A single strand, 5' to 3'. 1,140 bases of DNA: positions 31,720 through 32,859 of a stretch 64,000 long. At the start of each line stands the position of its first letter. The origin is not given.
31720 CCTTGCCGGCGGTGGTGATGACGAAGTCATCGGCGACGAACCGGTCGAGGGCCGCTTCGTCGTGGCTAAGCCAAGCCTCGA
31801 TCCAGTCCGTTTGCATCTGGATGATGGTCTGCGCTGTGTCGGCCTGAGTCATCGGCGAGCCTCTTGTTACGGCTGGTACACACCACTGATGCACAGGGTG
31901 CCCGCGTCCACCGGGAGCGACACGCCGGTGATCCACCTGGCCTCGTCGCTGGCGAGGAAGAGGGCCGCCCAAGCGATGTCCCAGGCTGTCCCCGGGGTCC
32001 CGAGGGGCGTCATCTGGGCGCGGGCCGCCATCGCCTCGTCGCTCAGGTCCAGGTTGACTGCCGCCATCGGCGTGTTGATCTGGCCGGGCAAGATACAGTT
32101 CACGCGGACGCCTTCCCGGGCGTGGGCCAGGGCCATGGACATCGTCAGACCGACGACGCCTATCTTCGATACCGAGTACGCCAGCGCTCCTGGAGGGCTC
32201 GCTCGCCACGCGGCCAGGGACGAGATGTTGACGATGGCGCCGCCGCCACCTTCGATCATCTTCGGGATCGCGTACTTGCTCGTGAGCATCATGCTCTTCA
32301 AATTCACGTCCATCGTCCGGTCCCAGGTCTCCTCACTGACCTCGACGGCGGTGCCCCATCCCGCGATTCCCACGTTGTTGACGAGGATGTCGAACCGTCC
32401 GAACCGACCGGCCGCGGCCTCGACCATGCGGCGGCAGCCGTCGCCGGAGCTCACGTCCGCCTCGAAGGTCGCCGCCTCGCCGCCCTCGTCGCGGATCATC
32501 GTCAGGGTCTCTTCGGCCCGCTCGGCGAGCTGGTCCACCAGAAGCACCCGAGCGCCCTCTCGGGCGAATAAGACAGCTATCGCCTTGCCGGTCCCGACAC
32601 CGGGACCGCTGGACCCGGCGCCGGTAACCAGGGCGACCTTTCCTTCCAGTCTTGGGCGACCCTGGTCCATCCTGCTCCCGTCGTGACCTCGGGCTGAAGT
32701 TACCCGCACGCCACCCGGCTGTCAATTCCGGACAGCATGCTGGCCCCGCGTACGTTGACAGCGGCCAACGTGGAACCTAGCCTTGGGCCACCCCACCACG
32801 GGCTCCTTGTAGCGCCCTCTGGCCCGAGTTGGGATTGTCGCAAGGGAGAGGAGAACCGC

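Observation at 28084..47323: Three paralogous ~430-aa divergent DRE-TIM (HMGL-like) metallolyases inside one catabolic cluster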

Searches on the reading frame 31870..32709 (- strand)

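Call 9: search_protein_families(library=pfam, proteins=[window:31870-32709:-], max_evalue=0.001)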
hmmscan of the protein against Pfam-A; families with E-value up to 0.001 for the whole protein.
window:31870-32709:- (280 aa): 2 families
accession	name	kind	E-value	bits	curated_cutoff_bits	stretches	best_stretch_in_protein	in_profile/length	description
PF13561.12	adh_short_C2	-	4.4e-62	210.2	27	1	39-270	7-234/236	Enoyl-(Acyl carrier protein) reductase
PF00106.31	adh_short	-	2.8e-53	180.8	26.6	1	24-217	1-188/195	short chain dehydrogenase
